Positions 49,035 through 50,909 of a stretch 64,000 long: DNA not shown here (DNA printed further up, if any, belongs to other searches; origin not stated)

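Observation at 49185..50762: Glycerate kinase fused to a C-terminal NUDIX hydrolase domain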

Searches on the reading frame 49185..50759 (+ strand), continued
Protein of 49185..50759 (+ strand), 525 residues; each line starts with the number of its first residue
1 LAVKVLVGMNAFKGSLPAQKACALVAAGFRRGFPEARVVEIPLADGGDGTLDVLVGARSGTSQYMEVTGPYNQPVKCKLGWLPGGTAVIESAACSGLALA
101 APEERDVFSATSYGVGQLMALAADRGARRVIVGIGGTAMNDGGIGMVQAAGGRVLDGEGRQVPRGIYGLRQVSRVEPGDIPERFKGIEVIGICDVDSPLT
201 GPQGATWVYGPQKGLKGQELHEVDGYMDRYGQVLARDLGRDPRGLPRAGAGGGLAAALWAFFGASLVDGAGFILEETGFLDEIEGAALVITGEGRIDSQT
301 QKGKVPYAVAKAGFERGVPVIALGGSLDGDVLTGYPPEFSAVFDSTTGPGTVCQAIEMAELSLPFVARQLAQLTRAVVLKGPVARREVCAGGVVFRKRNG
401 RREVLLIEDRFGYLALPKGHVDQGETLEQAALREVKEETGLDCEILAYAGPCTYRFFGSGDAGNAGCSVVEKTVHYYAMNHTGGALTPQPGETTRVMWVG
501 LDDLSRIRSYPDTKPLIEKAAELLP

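Call 46: fold_search(model_id=the predicted structure, library=pdb)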
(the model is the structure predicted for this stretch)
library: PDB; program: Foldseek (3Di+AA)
matches with E <= 10: 1347; with E <= 0.001: 528
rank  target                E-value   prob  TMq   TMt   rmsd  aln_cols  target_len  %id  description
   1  3cwc_B                1.3e-42  1.00  0.62  0.84   3.7       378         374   38  Crystal structure of putative glycerate kinase 2 from Salmonella typhimurium LT2 (released 2008-07-08)
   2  3cwc_A                3.1e-40  1.00  0.61  0.84   3.6       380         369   38  Crystal structure of putative glycerate kinase 2 from Salmonella typhimurium LT2 (released 2008-07-08)
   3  1to6_A                1.2e-34  1.00  0.63  0.87   3.2       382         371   31  Glycerate kinase from Neisseria meningitidis (serogroup A) (released 2004-06-22)
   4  3i7u_C                2.0e-14  1.00  0.23  0.86   2.2       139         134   34  Crystal structure of AP4A hydrolase (aq_158) from Aquifex aeolicus VF5 (released 2009-07-21)
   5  3i7u_A                4.1e-14  1.00  0.23  0.88   1.8       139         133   34  Crystal structure of AP4A hydrolase (aq_158) from Aquifex aeolicus VF5 (released 2009-07-21)
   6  1vc8_A                8.7e-13  1.00  0.22  0.89   3.2       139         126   37  Crystal Structure of a T.thermophilus HB8 Ap6A Hydrolase Ndx1-Ap6A Complex (released 2005-04-26)
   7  6m72                  2.6e-12  1.00  0.23  0.40   2.3       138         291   31  Crystal structure of Mycobacterium smegmatis MutT1 in complex with 8-oxo-dGDP (released 2020-10-14)
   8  6m6y                  3.8e-12  1.00  0.23  0.40   2.3       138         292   31  Crystal structure of Mycobacterium smegmatis MutT1 in complex with 8-oxo-dGTP (released 2020-10-14)
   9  1vc9_A                5.8e-12  1.00  0.22  0.88   2.5       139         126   37  Crystal Structure of a T.thermophilus HB8 Ap6A hydrolase E50Q mutant-Mg2+-ATP complex (released 2005-04-26)
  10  9cxx_A                7.8e-12  1.00  0.23  0.40   2.7       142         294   30  Structure of Rv2985, a Nudix diadenosine polyphosphatase from M. tuberculosis, in complex with putative ATP (released 2026-01-14)
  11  5ggc_A                8.3e-12  1.00  0.22  0.40   2.5       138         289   31  Crystal structure of Mycobacterium smegmatis MutT1 in complex with phosphate and magnesium ions (excess magnesium, I) (released 2017-04-19)
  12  5gg6_A                8.3e-12  1.00  0.21  0.38   3.4       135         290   32  Crystal structure of Mycobacterium smegmatis MutT1 in complex with 8-oxo-dGTP (released 2017-04-19)
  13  5xd5_A                1.4e-11  1.00  0.22  0.39   2.4       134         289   32  Crystal structure of Mycobacterium smegmatis MutT1 in complex with ATP, magnesium fluoride and phosphate (released 2017-08-09)
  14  5gg5                  1.4e-11  1.00  0.22  0.39   2.8       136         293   32  Crystal structure of Mycobacterium smegmatis MutT1 (released 2017-04-19)
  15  5gg6_B                2.2e-11  1.00  0.22  0.39   2.7       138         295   32  Crystal structure of Mycobacterium smegmatis MutT1 in complex with 8-oxo-dGTP (released 2017-04-19)
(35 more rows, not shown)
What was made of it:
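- Closest known: Mycobacterial MutT1 / Rv2985. Same: Its Nudix domain is a close relative (E about 1e-13; Foldseek E 3e-12 to 1e-11, call 46).
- Fold TM is 0.86-0.89 to 3i7u and 1vc8 (call 46). The NrtR Nudix domain appears among the fold matches (call 46, rank 25).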

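Call 51: search_protein_families(library=ncbifam, proteins=[L004:6241-6939:+], max_evalue=0.001)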
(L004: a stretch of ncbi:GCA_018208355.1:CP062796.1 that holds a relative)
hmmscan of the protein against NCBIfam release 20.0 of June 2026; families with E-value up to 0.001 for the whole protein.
L004:6241-6939:+ (233 aa): 7 families
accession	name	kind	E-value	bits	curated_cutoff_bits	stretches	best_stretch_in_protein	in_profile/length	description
NF001457.0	PRK00317.1-3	equivalog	2.2e-19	69.8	164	1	15-219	4-197/200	molybdenum cofactor guanylyltransferase MobA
NF011056.0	PRK14489.1-1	equivalog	3.6e-16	59.3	379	1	14-215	7-192/363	bifunctional molybdenum cofactor guanylyltransferase MobA/molybdopterin-guanine dinucleotide biosynthesis adaptor protein MobB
TIGR02665.1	molyb_mobA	equivalog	1e-13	51.7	151.85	1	14-213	2-186/186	molybdenum cofactor guanylyltransferase MobA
NF002741.0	PRK02726.1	equivalog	1.6e-08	34.4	179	1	14-217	9-196/200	molybdenum cofactor guanylyltransferase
NF045665.1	NTPtran_DVU1551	equivalog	2.5e-05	23.5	315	1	14-47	2-35/359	DVU_1551 family NTP transferase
TIGR03310.1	matur_MocA_YgfJ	equivalog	0.00014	21.9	186.45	1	15-133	2-114/188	molybdenum cofactor cytidylyltransferase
NF011058.0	PRK14489.1-3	exception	0.00092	17.8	820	0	15-57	11-54/382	molybdenum cofactor guanylyltransferase MobA, DUF3305 domain-containing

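Call 58: search_protein_representatives(alignment_id=A1)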
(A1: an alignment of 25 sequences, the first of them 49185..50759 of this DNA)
Query: 25 sequences, 522 profile positions. Proteins with E-value up to 0.001 (for the whole library): 49814; up to 1e-10: 21549; up to 1e-30: 7535. The best 150 are listed.
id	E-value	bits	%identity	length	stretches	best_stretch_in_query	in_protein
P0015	4.1e-246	834.3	-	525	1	1-514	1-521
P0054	5.4e-222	754.8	-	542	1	1-518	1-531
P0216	4.0e-141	487.9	-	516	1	1-512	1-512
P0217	4.7e-119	415.1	-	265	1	1-260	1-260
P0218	5.2e-110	385.2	-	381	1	1-379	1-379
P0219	8.1e-109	381.3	-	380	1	1-372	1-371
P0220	1.1e-108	380.8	-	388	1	2-373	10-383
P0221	8.7e-108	377.9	-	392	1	2-367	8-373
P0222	6.0e-107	375.1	-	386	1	1-375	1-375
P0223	2.6e-106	373.0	-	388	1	1-372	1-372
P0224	3.7e-106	372.5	-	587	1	1-372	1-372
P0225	9.8e-106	371.1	-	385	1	2-376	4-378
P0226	1.4e-105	370.6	-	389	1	1-371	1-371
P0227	6.6e-104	365.1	-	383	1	1-373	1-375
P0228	1.2e-103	364.3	-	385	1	1-376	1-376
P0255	1.7e-99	350.6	-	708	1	1-371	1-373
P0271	6.9e-98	345.2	-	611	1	1-331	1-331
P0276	1.5e-97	344.1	-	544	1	1-508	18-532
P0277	1.6e-97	344.1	-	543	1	2-370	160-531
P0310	1.4e-95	337.7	-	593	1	2-374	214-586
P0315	1.9e-95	337.2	-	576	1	1-373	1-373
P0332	5.0e-95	335.8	-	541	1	1-374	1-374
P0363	3.8e-94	332.9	-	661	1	2-378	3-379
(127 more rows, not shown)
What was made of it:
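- The architecture is confined to essentially one lineage (call 58).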

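Call 59: search_protein_families(library=pfam, proteins=[P0216, P0276, P0224, P0255, P0271, P0315, P0332, P0363, P0277, P0310], max_evalue=0.001)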
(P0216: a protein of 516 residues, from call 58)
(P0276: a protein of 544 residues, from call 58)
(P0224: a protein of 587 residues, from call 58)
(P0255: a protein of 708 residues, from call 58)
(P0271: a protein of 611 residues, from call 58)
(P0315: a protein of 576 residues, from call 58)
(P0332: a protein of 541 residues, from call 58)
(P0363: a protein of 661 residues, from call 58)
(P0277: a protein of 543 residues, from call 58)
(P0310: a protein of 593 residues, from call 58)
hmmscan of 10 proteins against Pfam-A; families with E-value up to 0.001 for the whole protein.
P0216 (516 aa): 2 families
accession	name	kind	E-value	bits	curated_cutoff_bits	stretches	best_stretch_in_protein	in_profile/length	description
PF02595.20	Gly_kinase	-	4.5e-127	424.5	23.3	1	3-372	1-371/372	Glycerate kinase family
PF00293.34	NUDIX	-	1.2e-23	84.1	21.1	1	389-510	4-132/134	NUDIX domain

P0276 (544 aa): 3 families
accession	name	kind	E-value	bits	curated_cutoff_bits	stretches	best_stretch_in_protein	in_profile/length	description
PF02595.20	Gly_kinase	-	1.6e-121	406.2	23.3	1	20-390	1-369/372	Glycerate kinase family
PF00293.34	NUDIX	-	9.7e-19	68.1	21.1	1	414-524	2-122/134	NUDIX domain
PF14815.12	NUDIX_4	-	2.6e-16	59.8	35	1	420-523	2-101/113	NUDIX domain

P0224 (587 aa): 2 families
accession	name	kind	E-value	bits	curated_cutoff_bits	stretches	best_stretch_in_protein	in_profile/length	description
PF02595.20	Gly_kinase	-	2.6e-154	514.1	23.3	1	3-372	1-370/372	Glycerate kinase family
PF02545.19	Maf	-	7.6e-52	176.1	27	1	395-585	1-185/187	Maf-like protein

P0255 (708 aa): 3 families
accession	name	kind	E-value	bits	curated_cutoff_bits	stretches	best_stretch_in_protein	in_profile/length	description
PF02595.20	Gly_kinase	-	5.6e-144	480.1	23.3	1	3-374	1-370/372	Glycerate kinase family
PF00586.29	AIRS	-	2.2e-19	70.4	24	1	416-531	1-112/112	AIR synthase related protein, N-terminal domain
PF02769.27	AIRS_C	-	5.4e-09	36.8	23.1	1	557-682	36-155/156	AIR synthase related protein, C-terminal domain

P0271 (611 aa): 5 families
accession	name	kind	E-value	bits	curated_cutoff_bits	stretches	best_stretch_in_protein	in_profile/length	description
PF02595.20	Gly_kinase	-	4.4e-116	388.3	23.3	1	3-362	1-364/372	Glycerate kinase family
PF14559.12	TPR_19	-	4.3e-08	33.8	25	1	538-586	8-56/68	Tetratricopeptide repeat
PF21033.3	RMD1-3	-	3.9e-07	30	26.7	1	427-548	39-160/235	Regulator of microtubule dynamics protein 1-3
PF16811.11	TAtT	-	0.00016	21.6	26.5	1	475-569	119-217/263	TRAP transporter T-component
PF13432.12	TPR_16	-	0.00021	22.1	32.7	0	535-590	11-65/65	Tetratricopeptide repeat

P0315 (576 aa): 1 family
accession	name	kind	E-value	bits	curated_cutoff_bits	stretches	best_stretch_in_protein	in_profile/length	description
PF02595.20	Gly_kinase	-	3.9e-142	474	23.3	1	3-373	1-371/372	Glycerate kinase family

P0332 (541 aa): 2 families
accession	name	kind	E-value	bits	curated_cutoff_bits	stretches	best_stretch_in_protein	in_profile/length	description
PF02595.20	Gly_kinase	-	1.7e-143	478.5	23.3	1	3-372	1-370/372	Glycerate kinase family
PF01467.32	CTP_transf_like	-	1e-18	68.3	21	1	409-515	1-104/133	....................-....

P0363 (661 aa): 2 families
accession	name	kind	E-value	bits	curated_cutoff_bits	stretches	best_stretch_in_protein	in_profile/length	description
PF02595.20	Gly_kinase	-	3.5e-138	461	23.3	1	4-372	1-369/372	Glycerate kinase family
PF00483.29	NTP_transferase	-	1.9e-28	100.1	21.2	1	397-653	6-240/245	Nucleotidyl transferase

P0277 (543 aa): 2 families
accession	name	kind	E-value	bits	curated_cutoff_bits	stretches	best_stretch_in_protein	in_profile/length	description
PF02595.20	Gly_kinase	-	2.7e-128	428.5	23.3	1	161-534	1-371/372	Glycerate kinase family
PF02082.26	Rrf2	-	1.4e-31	109.8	30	1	4-134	2-132/132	Iron-dependent Transcriptional regulator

P0310 (593 aa): 2 families
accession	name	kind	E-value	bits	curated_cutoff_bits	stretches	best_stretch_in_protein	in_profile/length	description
PF02595.20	Gly_kinase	-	1.3e-129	432.9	23.3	1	215-585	1-371/372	Glycerate kinase family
PF00625.27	Guanylate_kin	-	9.2e-34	117.2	25.2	1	12-163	4-159/182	Guanylate kinase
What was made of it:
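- Single examples of GK fused to Maf and to nucleotidyltransferases also exist (call 59), which hints that the pairing of GK with nucleotide enzymes is not random. Rare GK fusions to NTP_transferase and CTP_transf_like (call 59) would fit a kinase -> nucleotidyl-activation route.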

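Call 62: list_cluster_members(proteins=[P0216, P0276, P0224, P0363, P0332, P0310, P0255, P0277, P0315])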
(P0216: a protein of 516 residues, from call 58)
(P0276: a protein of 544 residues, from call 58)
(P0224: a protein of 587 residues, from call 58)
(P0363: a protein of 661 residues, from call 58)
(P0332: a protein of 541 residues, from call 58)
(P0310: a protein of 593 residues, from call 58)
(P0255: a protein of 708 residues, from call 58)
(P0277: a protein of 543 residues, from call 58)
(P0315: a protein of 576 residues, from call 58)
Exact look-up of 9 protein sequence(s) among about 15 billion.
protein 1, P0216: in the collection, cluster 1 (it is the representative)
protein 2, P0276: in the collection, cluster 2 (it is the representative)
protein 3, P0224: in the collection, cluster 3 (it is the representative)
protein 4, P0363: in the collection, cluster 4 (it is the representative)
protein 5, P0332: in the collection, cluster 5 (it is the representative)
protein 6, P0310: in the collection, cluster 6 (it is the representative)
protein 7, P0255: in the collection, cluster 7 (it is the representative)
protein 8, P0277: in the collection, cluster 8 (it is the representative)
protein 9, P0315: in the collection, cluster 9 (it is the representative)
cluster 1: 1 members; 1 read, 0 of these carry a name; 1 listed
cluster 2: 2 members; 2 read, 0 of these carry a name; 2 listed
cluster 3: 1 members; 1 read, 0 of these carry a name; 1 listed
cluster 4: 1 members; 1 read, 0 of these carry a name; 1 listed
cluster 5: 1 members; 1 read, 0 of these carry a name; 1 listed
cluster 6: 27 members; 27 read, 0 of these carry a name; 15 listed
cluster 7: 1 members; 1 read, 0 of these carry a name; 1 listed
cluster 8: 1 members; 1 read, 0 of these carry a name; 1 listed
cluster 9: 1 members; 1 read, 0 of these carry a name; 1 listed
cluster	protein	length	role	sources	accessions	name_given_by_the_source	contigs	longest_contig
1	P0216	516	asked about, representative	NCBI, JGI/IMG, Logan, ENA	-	-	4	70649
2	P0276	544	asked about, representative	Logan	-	-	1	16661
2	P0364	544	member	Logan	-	-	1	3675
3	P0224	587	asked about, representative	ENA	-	-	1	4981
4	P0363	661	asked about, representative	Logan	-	-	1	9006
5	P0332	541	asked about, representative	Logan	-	-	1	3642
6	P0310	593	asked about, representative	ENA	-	-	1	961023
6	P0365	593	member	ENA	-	-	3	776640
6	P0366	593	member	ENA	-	-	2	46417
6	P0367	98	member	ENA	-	-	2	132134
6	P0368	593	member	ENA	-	-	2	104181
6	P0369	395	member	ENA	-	-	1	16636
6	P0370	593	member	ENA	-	-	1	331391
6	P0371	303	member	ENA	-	-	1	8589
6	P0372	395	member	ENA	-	-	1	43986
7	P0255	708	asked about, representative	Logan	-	-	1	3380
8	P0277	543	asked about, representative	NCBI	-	-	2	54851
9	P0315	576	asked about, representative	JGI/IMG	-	-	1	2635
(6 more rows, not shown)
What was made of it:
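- The nucleotidyltransferase fusions are singletons on short contigs (call 62).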

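Call 64: find_encoding_contigs(protein=P0216, flank=7000, max_places=2)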
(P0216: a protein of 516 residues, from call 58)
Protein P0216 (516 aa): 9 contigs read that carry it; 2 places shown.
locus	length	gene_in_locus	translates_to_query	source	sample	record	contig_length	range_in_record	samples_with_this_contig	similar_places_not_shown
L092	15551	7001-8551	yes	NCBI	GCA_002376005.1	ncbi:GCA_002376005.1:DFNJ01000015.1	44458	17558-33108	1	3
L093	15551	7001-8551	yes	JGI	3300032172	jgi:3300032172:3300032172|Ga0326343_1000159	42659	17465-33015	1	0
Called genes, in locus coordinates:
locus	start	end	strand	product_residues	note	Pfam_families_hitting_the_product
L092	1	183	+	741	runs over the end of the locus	PF00708:Acylphosphatase, PF07503:zf-HYPF, PF01300:Sua5_yciO_yrdC, PF17788:HypF_C, PF22521:HypF_C_2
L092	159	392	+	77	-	PF01455:HupF_HypC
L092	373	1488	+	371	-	PF01924:HypD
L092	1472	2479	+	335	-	PF00586:AIRS, PF02769:AIRS_C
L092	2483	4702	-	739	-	PF01841:Transglut_core, PF13559:DUF4129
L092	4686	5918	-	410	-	PF01882:DUF58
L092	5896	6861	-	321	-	PF20030:bpMoxR, PF00493:MCM (weak), PF00004:AAA (weak), PF07726:AAA_3, PF07728:AAA_5, PF17863:AAA_lid_2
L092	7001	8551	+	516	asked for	PF02595:Gly_kinase, PF00293:NUDIX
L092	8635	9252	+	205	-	-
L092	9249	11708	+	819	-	PF00801:PKD (faint), PF18911:PKD_4 (faint)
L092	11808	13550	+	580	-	PF25997:BSH_YhbJ (faint), PF25917:BSH_RND (weak), PF25973:BSH_CzcB (weak), PF25919:BSH_CusB (weak), PF25973:BSH_CzcB, PF25990:Beta-barrel_YknX (weak), PF25975:CzcB_C, PF25989:YknX_C, +3 more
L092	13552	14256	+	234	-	PF00005:ABC_tran, PF13304:AAA_21 (faint)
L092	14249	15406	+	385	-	PF12704:MacB_PCD, PF02687:FtsX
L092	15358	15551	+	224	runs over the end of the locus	PF07187:DUF1405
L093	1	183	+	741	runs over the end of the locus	PF00708:Acylphosphatase, PF07503:zf-HYPF, PF01300:Sua5_yciO_yrdC, PF17788:HypF_C, PF22521:HypF_C_2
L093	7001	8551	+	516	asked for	PF02595:Gly_kinase, PF00293:NUDIX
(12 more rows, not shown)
